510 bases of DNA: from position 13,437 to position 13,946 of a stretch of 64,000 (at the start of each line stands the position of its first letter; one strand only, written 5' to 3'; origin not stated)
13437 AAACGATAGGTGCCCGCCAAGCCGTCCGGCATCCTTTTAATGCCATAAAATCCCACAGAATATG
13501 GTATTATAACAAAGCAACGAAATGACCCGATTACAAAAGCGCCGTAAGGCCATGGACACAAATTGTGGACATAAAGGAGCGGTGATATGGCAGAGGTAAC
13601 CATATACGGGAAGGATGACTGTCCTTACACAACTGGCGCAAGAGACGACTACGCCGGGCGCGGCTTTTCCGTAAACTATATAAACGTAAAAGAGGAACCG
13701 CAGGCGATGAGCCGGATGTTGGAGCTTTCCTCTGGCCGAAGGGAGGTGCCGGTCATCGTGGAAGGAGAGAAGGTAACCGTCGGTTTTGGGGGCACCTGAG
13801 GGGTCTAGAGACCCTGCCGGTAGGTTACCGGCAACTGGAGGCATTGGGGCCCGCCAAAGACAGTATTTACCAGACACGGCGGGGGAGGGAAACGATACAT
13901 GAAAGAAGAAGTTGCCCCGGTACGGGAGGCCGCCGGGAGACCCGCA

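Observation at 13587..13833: Glutaredoxin-like ORF with an in-frame TGA, a U-x-x-stop ending and a SECIS-like hairpin: candidate selenoprotein truncated by the ORF track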

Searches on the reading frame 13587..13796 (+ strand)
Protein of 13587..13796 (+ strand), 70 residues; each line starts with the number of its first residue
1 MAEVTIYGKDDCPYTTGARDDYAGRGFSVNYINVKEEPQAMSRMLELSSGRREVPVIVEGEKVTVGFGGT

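Call 3: search_protein_families(library=ncbifam, proteins=[window:13587-13796:+], max_evalue=1)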
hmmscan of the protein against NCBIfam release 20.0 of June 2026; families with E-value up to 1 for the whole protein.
seq(70 aa): 14 families
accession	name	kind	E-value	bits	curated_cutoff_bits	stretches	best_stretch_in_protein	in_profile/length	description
NF041114.2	gluta_UXX_star_1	equivalog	4e-32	110.2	72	1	4-70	1-67/70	UXX-star selenoprotein family 1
NF041212.1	Uxx_star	subfamily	1.5e-27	95.7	66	1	4-70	1-67/70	Uxx-star family glutaredoxin-like (seleno)protein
NF041211.1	gluta_UXX_star_2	equivalog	7.3e-17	61.1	100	1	4-69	1-66/71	UXX-star (seleno)protein family 2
NF047338.1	gluta_UXX_star_3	exception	1e-16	60.8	97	1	4-67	1-64/70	UXX-star (seleno)protein family 3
NF045501.1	HUGP_GUXX-star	exception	4.2e-15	55.9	325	1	3-69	166-232/236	HUGP/GUXX-star fusion selenoprotein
TIGR02181.1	GRX_bact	equivalog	6.5e-10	39.1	90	1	4-62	1-59/80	glutaredoxin 3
TIGR02196.1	GlrX_YruB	hypoth_equivalog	7e-10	39.3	88.55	1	4-67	2-64/74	glutaredoxin-like protein, YruB-family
NF007657.0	PRK10329.1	equivalog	6.2e-07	29.4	131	1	3-67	2-64/81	glutaredoxin-like protein NrdH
TIGR02200.1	GlrX_actino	hypoth_equivalog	1.9e-06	28.2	89.5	1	4-57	2-55/77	mycoredoxin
TIGR02194.1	GlrX_NrdH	subfamily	3e-06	27.4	85.75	1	4-67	1-63/72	glutaredoxin-like protein NrdH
NF007923.0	PRK10638.1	equivalog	3.3e-06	27.1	129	1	1-58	1-57/83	glutaredoxin 3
TIGR02190.1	GlrX-dom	hypoth_equivalog_domain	0.00023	21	99.3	1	3-63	9-68/79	glutaredoxin-family domain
TIGR02180.1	GRX_euk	equivalog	0.00041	20.5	87.25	1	4-61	1-62/84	glutaredoxin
NF008401.0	PRK11200.1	equivalog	0.043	14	84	1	4-37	3-41/87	GrxA family glutaredoxin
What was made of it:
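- On Classical dithiol glutaredoxin (TIGR02181 GRX_bact): The score is 39 bits against a cutoff of 90 (call 3).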

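Call 8: find_homologous_proteins(query=window:13587-13796:+)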
Query seq(70 aa) (70 aa): 484 proteins with E <= 0.001 among 485 candidates; the best 120 are listed.
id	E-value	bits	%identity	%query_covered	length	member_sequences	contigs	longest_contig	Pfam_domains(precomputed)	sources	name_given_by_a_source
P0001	2.9e-39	149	100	100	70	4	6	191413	PF00462.31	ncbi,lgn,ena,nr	ncbi:MAG: glutaredoxin family protein [Candidatus Brocadiales bacterium]|nr:glutaredoxin family prot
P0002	7.0e-31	123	81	100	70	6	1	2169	PF00462.31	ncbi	-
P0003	9.5e-31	122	81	100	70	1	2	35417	PF00462.31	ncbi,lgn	ncbi:MAG: UXX-star selenoprotein family 1 [Candidatus Brocadiales bacterium]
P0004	5.8e-30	120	81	100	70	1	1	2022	PF00462.31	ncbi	-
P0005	6.3e-30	120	79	100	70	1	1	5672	PF00462.31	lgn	-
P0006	1.3e-29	119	80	100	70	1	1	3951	PF00462.31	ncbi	ncbi:MAG: UXX-star selenoprotein family 1, partial [Candidatus Brocadiales bacterium]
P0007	7.7e-29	116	80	100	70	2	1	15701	PF00462.31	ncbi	-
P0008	1.7e-27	112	74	100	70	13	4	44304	PF00462.31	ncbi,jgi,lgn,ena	ncbi:MAG: UXX-star (seleno)protein family 1 [Planctomycetota bacterium]|jgi:glutaredoxin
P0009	8.0e-27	110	73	100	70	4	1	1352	PF00462.31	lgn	-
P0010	1.7e-26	109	76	97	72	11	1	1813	PF00462.31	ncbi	-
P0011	1.7e-26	109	74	97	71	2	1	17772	PF00462.31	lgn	-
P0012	1.3e-25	106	71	97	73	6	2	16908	PF00462.31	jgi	jgi:glutaredoxin 3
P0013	4.4e-25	105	71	100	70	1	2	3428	PF00462.31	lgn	-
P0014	4.5e-25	105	72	96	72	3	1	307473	PF00462.31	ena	-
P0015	9.8e-25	103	70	100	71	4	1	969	PF00462.31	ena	-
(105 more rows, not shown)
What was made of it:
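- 13587..13808 (+): Full coding sequence of the selenoprotein: 73 codons (Met1...Thr70-Sec71-Gly72-Val73) plus the TAG stop. The ORF track and the public annotation end it at 13799. The identical 70-aa product P0001 is in NCBI as 'glutaredoxin family protein' (call 8).
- The identical protein is deposited as a 70-aa 'glutaredoxin family protein' (call 8).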

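Call 9: find_related_loci(query=window:13587-13796:+, collection=genome_contigs, flank=3000)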
Query seq(70 aa) (70 aa) in genome_contigs; peptide patterns used: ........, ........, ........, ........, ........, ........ (x = any residue, [..] = any of these).
597 stretches matched a pattern; 113 encode a relative of the query (tblastn E <= 1e-3); the best 80 are kept; 80 distinct loci.
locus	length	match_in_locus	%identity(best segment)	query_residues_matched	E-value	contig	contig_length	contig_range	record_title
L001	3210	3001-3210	80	1-70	2e-35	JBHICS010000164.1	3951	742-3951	MAG: Candidatus Brocadiales bacterium isolate Bea_3_bin.8 NODE_10588_length_3951_cov_4.111140, whole genome shotgun sequ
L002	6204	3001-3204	82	3-70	5e-35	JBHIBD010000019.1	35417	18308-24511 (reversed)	MAG: Candidatus Brocadiales bacterium isolate K_2_bin.28 NODE_393_length_35417_cov_12.822012, whole genome shotgun seque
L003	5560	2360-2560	61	4-70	4e-24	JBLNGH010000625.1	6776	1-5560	MAG: Acidobacteriota bacterium isolate MAG25 PRJNA1068274_bin3_renamed_624, whole genome shotgun sequence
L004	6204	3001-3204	63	3-70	4e-24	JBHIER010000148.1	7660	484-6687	MAG: bacterium isolate b2.sp2_bin.59 NODE_3535_length_7660_cov_3.634057, whole genome shotgun sequence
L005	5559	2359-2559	60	4-70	6e-24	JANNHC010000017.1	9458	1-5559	MAG: Acidobacteriota bacterium isolate SOY_6_C_metabat_331 SOY_6_C_k141_203930, whole genome shotgun sequence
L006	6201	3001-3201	63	4-70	8e-24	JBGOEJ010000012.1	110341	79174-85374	MAG: Candidatus Fervidibacter canadensis isolate 3300025775_14 Ga0209276_100208, whole genome shotgun sequence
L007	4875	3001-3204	60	3-70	2e-23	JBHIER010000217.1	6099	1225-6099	MAG: bacterium isolate b2.sp2_bin.59 NODE_5275_length_6099_cov_4.171410, whole genome shotgun sequence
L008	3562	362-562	58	4-70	1e-22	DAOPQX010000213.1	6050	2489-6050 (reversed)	MAG TPA_asm: Vicinamibacterales bacterium isolate AMR_MDS_1511 NODE_14312_length_6050_cov_4.685405, whole genome shotgun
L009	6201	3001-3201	59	3-70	7e-22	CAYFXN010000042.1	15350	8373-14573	MAG TPA_asm: uncultured bacterium isolate ERP108616_co2_418 genome assembly, contig: NODE_6326_length_15350_cov_6.019157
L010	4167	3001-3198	55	2-70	6e-21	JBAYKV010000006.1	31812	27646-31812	MAG: Syntrophales bacterium isolate SO_2016_GW1_88 scaffold02536_OW334_2016, whole genome shotgun sequence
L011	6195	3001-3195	57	1-65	4e-20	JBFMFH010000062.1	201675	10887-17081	MAG: Acidobacteriota bacterium isolate MAG266 MAG266_62, whole genome shotgun sequence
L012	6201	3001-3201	58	1-70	6e-20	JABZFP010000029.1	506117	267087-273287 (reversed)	MAG: Desulfobacteraceae bacterium isolate 75 scaffold_19, whole genome shotgun sequence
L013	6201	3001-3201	52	4-70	2e-19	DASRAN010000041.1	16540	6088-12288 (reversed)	MAG TPA_asm: Patescibacteria group bacterium isolate SMAG_U11119 k141_4851604, whole genome shotgun sequence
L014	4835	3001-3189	56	3-65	3e-19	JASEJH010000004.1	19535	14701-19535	MAG: Thermoanaerobacteraceae bacterium isolate Yes71-27 NODE_4_length_19535_cov_3.059856, whole genome shotgun sequence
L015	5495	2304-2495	54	3-69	8e-19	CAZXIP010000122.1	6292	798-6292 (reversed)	MAG TPA_asm: uncultured Smithella sp. isolate SRP192927_co7_691 genome assembly, contig: NODE_28579_length_6292_cov_18.9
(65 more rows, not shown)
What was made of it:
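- On Any bacterial selenoprotein: The single genome-collection scan was spent on the homologue search (call 9).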

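Call 28: find_encoding_contigs(protein=P0001, flank=10000, max_places=6)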
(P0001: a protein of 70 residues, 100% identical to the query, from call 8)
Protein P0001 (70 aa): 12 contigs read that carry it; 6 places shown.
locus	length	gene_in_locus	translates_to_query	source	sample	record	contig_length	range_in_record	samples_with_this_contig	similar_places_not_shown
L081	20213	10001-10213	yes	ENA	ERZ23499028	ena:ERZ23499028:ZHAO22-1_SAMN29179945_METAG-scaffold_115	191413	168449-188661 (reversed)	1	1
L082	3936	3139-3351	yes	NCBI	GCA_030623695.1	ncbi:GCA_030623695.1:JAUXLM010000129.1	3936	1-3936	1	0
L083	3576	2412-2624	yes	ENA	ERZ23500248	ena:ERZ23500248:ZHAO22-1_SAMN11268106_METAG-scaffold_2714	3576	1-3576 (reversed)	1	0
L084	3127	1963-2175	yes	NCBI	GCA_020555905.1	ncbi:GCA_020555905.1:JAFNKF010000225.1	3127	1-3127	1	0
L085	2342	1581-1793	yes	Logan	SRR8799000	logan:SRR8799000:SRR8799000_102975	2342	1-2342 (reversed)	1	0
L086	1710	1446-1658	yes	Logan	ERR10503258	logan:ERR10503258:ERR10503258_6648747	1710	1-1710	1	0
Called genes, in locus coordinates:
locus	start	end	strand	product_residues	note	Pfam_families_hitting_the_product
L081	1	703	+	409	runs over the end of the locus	PF02275:CBAH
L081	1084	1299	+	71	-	-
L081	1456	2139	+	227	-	PF13428:TPR_14 (faint), PF21033:RMD1-3, PF14559:TPR_19 (faint)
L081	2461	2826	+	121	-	PF13767:DUF4168 (weak)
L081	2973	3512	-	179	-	-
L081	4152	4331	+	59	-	-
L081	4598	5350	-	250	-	PF03848:TehB (weak), PF05401:NodS, PF13489:Methyltransf_23, PF01728:FtsJ, PF13847:Methyltransf_31, PF08241:Methyltransf_11, PF08242:Methyltransf_12, PF13649:Methyltransf_25, +2 more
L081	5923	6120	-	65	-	-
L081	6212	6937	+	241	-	PF12844:HTH_19 (weak), PF01381:HTH_3, PF00717:Peptidase_S24 (weak)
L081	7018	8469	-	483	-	PF01171:ATP_bind_3, PF11734:TilS_C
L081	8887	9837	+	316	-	-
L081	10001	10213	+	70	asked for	PF00462:Glutaredoxin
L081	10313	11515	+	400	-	PF04055:Radical_SAM, PF13186:SPASM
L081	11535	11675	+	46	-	-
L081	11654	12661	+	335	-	PF08100:Dimerisation, PF00891:Methyltransf_2, PF13489:Methyltransf_23, PF13649:Methyltransf_25 (weak), PF08242:Methyltransf_12 (weak)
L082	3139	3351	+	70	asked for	PF00462:Glutaredoxin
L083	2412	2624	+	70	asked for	PF00462:Glutaredoxin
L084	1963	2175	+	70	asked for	PF00462:Glutaredoxin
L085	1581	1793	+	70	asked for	PF00462:Glutaredoxin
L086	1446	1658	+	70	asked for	PF00462:Glutaredoxin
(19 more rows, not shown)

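Call 59: predict_structure(alignment_id=A3)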
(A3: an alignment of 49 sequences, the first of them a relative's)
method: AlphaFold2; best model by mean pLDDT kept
length: 70 residues; sequences in the alignment: 49
mean_pLDDT: 91.0   pTM: 0.79
mean pLDDT of the five models: 91.0, 89.3, 85.1, 84.1, 82.5
residues with pLDDT >= 90: 56; 70-90: 11; 50-70: 2; < 50: 1
segments of 3 or more residues with pLDDT < 50: none
pLDDT, mean of each block of 10 residues (from residue 1): 92 93 95 93 92 92 80
secondary structure, 60 per line:
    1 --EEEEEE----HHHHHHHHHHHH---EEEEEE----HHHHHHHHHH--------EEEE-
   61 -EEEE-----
elements in order: E3-8 H13-24 E28-33 H38-47 E56-59 E62-65
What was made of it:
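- On Classical dithiol glutaredoxin (TIGR02181 GRX_bact): The C-terminal helix is absent (call 59).
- Closest known: Selenoprotein glutaredoxin of Clostridium oremlandii. Different: The C-terminal helix is missing (call 59).
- Fold: AlphaFold2 mean pLDDT 91, with the lowest confidence in the tail (call 59).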

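Call 61: fold_search(model_id=the predicted structure, library=pdb)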
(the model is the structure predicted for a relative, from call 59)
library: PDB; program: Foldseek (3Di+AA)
matches with E <= 10: 1159; with E <= 0.001: 13
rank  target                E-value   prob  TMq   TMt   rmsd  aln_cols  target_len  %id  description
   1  3ic4                  2.3e-05  1.00  0.82  0.64   2.7        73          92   27  The crystal structure of the glutaredoxin(grx-1) from Archaeoglobus fulgidus (released 2009-08-18)
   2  1h75                  2.5e-05  1.00  0.79  0.73   1.9        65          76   32  Structural basis for the thioredoxin-like activity profile of the glutaredoxin-like protein NrdH-redoxin from Escherichi (released 2001-08-09)
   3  4tr1_B                2.7e-04  1.00  0.79  0.62   1.7        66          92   26  Crystal structure of GSH-bound cGrx2/C15S (released 2014-10-01)
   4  4tr0_A                2.9e-04  1.00  0.80  0.63   1.6        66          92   26  Crystal structure of GSSG-bound cGrx2 (released 2014-10-01)
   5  7c12_A                3.1e-04  1.00  0.80  0.77   1.3        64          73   25  beta1 domain-swapped structure of monothiol cGrx1(C16S) (released 2020-11-18)
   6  7c10_B                3.8e-04  1.00  0.79  0.76   1.4        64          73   25  Dithiol cGrx1 (released 2020-11-18)
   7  7c10_A                4.3e-04  1.00  0.80  0.75   1.6        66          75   24  Dithiol cGrx1 (released 2020-11-18)
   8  4tr1_A                5.3e-04  1.00  0.80  0.63   1.6        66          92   26  Crystal structure of GSH-bound cGrx2/C15S (released 2014-10-01)
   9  3zit_B                7.4e-04  1.00  0.82  0.74   2.8        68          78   22  Crystal structure of the thioredoxin-like protein BC3987 mutant T8A (released 2013-01-23)
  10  4hs1                  7.9e-04  1.00  0.77  0.65   2.2        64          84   23  High-resolution crystal structure of Glutaredoxin like protein NrdH from Mycobacterium tuberculosis. (released 2013-06-26)
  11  2khp_MODEL_1_A        7.9e-04  1.00  0.72  0.58   2.2        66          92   33  Solution structure of Glutaredoxin from Brucella melitensis (released 2009-05-05)
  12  3nzn_A                9.1e-04  1.00  0.79  0.55   2.4        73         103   25  The crystal structure of the Glutaredoxin from Methanosarcina mazei Go1 (released 2010-07-28)
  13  3grx_MODEL_1_A        9.7e-04  1.00  0.80  0.69   1.7        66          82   29  NMR STRUCTURE OF ESCHERICHIA COLI GLUTAREDOXIN 3-GLUTATHIONE MIXED DISULFIDE COMPLEX, 20 STRUCTURES (released 1999-03-30)
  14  3zij_A                1.0e-03  1.00  0.82  0.76   2.9        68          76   22  Crystal structure of the thioredoxin-like protein BC3987 (released 2013-01-23)
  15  7pwe_B                1.0e-03  1.00  0.74  0.29   2.0        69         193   16  Crystal structure of the glutaredoxin/ferredoxin disulfide reductase fusion protein from Desulfotalea psychrophila Lsv (released 2022-10-05)
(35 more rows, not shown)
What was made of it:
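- Closest known: Selenoprotein glutaredoxin of Clostridium oremlandii. Same: Same fold (Foldseek TM about 0.8 to 7c10, 4tr0, 1h75 and 3ic4, call 61).
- Foldseek matches glutaredoxin 3ic4, NrdH 1h75 and Clostridium oremlandii cGrx1/cGrx2 at TM about 0.8 (call 61).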

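Call 66: search_protein_representatives(alignment_id=A3)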
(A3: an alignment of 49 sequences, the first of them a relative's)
Query: 49 sequences, 71 profile positions. Proteins with E-value up to 0.001 (for the whole library): 1176; up to 1e-10: 138; up to 1e-30: 3. The best 150 are listed.
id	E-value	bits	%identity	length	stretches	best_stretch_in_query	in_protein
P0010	6.2e-33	128.7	-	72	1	2-71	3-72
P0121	2.2e-32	127.0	-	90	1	3-71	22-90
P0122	3.9e-31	123.0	-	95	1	3-71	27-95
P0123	7.0e-29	115.7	-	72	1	3-71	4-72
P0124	1.3e-28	114.8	-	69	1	5-71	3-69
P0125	1.9e-28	114.3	-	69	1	4-71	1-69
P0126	1.5e-27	111.4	-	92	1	4-62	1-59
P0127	2.1e-27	111.0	-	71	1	2-71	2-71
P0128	2.2e-26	107.7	-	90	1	4-71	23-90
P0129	7.1e-26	106.1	-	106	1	2-71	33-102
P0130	3.3e-25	104.0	-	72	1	5-71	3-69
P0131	6.4e-25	103.0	-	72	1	1-70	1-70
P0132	3.2e-24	100.8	-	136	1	2-71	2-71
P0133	7.0e-24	99.7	-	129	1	1-71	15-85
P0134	1.5e-23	98.7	-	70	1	1-71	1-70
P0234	5.4e-12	61.6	-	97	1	5-70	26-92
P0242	1.6e-11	60.1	-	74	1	4-70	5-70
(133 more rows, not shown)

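Call 70: find_encoding_contigs(protein=P0007, flank=10000, max_places=2)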
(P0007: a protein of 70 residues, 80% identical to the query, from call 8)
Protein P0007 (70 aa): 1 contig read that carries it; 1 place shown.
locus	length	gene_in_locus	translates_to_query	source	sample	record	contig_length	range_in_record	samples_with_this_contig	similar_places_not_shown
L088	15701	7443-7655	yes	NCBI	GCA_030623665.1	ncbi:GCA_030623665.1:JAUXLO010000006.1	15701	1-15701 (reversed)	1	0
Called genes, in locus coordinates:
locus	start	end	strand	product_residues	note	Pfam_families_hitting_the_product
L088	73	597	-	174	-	-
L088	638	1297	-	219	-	-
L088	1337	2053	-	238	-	-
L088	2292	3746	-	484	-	PF01171:ATP_bind_3, PF11734:TilS_C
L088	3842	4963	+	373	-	PF01073:3Beta_HSD, PF01370:Epimerase, PF04321:RmlD_sub_bind, PF16363:GDP_Man_Dehyd, PF07993:NAD_binding_4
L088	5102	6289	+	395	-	PF14307:Glyco_tran_WbsX (faint), PF16317:Glyco_hydro_99 (weak)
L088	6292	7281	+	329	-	-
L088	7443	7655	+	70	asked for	PF00462:Glutaredoxin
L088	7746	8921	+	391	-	PF13353:Fer4_12 (weak), PF04055:Radical_SAM, PF13186:SPASM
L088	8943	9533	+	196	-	-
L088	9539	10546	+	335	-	PF08100:Dimerisation, PF00891:Methyltransf_2, PF13489:Methyltransf_23 (weak), PF13649:Methyltransf_25 (weak), PF08242:Methyltransf_12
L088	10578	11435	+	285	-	PF00582:Usp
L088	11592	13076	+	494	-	PF02310:B12-binding, PF04055:Radical_SAM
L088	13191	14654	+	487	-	PF02310:B12-binding, PF04055:Radical_SAM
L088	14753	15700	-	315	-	?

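Call 71: find_encoding_contigs(protein=P0008, flank=10000, max_places=2)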
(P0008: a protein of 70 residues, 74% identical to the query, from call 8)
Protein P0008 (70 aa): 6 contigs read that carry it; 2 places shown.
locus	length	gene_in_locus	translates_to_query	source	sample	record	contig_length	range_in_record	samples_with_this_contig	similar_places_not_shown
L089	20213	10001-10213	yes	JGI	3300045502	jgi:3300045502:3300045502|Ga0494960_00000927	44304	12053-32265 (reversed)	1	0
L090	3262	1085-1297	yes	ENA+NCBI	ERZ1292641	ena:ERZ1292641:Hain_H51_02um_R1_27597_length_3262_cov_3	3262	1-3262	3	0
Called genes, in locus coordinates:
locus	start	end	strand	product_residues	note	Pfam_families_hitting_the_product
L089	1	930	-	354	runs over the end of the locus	PF04055:Radical_SAM, PF13186:SPASM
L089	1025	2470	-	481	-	PF02310:B12-binding, PF04055:Radical_SAM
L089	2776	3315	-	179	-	-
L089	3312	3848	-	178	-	-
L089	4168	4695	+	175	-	-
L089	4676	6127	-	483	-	PF01171:ATP_bind_3, PF11734:TilS_C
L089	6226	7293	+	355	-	PF01073:3Beta_HSD, PF01370:Epimerase, PF04321:RmlD_sub_bind, PF16363:GDP_Man_Dehyd, PF07993:NAD_binding_4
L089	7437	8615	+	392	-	PF14307:Glyco_tran_WbsX (faint), PF16317:Glyco_hydro_99 (weak)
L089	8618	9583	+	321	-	PF12895:ANAPC3 (weak), PF13424:TPR_12 (weak), PF00515:TPR_1, PF07719:TPR_2, PF13414:TPR_11, PF13432:TPR_16, PF00515:TPR_1, PF13414:TPR_11, +12 more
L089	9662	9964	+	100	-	PF07883:Cupin_2 (weak)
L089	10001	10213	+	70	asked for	PF00462:Glutaredoxin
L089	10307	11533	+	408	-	PF04055:Radical_SAM, PF13353:Fer4_12 (faint), PF13186:SPASM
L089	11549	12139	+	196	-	-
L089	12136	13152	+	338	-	PF08100:Dimerisation, PF00891:Methyltransf_2, PF13489:Methyltransf_23 (weak)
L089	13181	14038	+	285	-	PF00582:Usp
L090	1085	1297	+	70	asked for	PF00462:Glutaredoxin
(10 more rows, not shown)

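Call 72: find_encoding_contigs(protein=P0011, flank=10000, max_places=2)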
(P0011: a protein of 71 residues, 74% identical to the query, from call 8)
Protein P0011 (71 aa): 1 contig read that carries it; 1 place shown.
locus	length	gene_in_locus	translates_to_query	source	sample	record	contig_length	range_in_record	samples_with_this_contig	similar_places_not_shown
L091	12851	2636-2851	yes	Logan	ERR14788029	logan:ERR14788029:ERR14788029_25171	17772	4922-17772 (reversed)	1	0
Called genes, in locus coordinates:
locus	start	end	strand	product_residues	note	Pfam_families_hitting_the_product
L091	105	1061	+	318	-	PF16317:Glyco_hydro_99 (weak)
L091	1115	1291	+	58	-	-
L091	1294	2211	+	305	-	PF00515:TPR_1, PF07719:TPR_2, PF13424:TPR_12, PF13432:TPR_16, PF12895:ANAPC3 (weak), PF13414:TPR_11, PF00515:TPR_1 (weak), PF13414:TPR_11, +10 more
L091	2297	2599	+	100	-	PF07883:Cupin_2 (weak)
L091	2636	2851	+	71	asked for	PF00462:Glutaredoxin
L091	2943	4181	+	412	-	PF04055:Radical_SAM, PF13353:Fer4_12 (faint), PF13186:SPASM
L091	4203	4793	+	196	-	-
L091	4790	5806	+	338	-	PF08100:Dimerisation, PF00891:Methyltransf_2, PF13489:Methyltransf_23, PF08242:Methyltransf_12 (faint)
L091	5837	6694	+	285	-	PF00582:Usp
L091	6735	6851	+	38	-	-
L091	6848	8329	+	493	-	PF02310:B12-binding, PF04055:Radical_SAM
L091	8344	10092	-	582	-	PF00317:Ribonuc_red_lgN, PF02867:Ribonuc_red_lgC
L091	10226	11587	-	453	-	PF00072:Response_reg, PF00158:Sigma54_activat, PF14532:Sigma54_activ_2, PF00004:AAA (weak), PF07724:AAA_2 (faint), PF07728:AAA_5, PF25601:AAA_lid_14, PF02954:HTH_8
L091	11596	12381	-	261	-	PF00512:HisKA, PF02518:HATPase_c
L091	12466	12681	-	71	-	PF00313:CSD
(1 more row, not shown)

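Call 77: search_protein_families(library=ncbifam, proteins=[P0130, P0242, P0234], max_evalue=1e-10)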
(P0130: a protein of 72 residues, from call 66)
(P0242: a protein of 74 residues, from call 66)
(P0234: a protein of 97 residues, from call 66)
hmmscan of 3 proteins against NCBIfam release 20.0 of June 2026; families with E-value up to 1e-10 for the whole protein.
P0130 (72 aa): 6 families
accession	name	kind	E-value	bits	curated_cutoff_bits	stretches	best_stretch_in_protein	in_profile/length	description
NF041114.2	gluta_UXX_star_1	equivalog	2.1e-31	108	72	1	3-72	1-70/70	UXX-star selenoprotein family 1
NF041212.1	Uxx_star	subfamily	1e-27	96.2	66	1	3-72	1-70/70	Uxx-star family glutaredoxin-like (seleno)protein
NF041211.1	gluta_UXX_star_2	equivalog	5.6e-19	67.9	100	1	3-69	1-67/71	UXX-star (seleno)protein family 2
NF045501.1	HUGP_GUXX-star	exception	1.4e-17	64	325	1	2-72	166-236/236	HUGP/GUXX-star fusion selenoprotein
NF047338.1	gluta_UXX_star_3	exception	3.1e-17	62.4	97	1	3-70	1-68/70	UXX-star (seleno)protein family 3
TIGR02196.1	GlrX_YruB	hypoth_equivalog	7e-13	48.9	88.55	1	3-66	2-64/74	glutaredoxin-like protein, YruB-family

P0242 (74 aa): 5 families
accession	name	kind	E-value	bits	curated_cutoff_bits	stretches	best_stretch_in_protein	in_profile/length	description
NF041212.1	Uxx_star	subfamily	3.5e-24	84.8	66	1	6-74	1-70/70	Uxx-star family glutaredoxin-like (seleno)protein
NF041114.2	gluta_UXX_star_1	equivalog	3.4e-17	62.4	72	1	6-73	1-69/70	UXX-star selenoprotein family 1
NF041211.1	gluta_UXX_star_2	equivalog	1.7e-16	60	100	1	6-74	1-71/71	UXX-star (seleno)protein family 2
NF045501.1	HUGP_GUXX-star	exception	6.7e-15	55.2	325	1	5-73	166-235/236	HUGP/GUXX-star fusion selenoprotein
NF047338.1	gluta_UXX_star_3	exception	4.4e-14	52.3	97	1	6-74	1-70/70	UXX-star (seleno)protein family 3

P0234 (97 aa): 7 families
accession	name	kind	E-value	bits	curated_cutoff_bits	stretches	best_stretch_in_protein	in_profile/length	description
NF041212.1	Uxx_star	subfamily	5.5e-28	97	66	1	26-97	1-70/70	Uxx-star family glutaredoxin-like (seleno)protein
NF041211.1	gluta_UXX_star_2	equivalog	6.7e-18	64.4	100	1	28-97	3-71/71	UXX-star (seleno)protein family 2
NF041114.2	gluta_UXX_star_1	equivalog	3e-17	62.6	72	1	27-92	2-66/70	UXX-star selenoprotein family 1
NF047338.1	gluta_UXX_star_3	exception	1.2e-15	57.3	97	1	26-88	1-62/70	UXX-star (seleno)protein family 3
TIGR02196.1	GlrX_YruB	hypoth_equivalog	6.2e-15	55.4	88.55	1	26-86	2-61/74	glutaredoxin-like protein, YruB-family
NF045501.1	HUGP_GUXX-star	exception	1.7e-14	53.9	325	1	24-96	165-235/236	HUGP/GUXX-star fusion selenoprotein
TIGR02181.1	GRX_bact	equivalog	1.3e-12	47.8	90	1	26-80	1-55/80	glutaredoxin 3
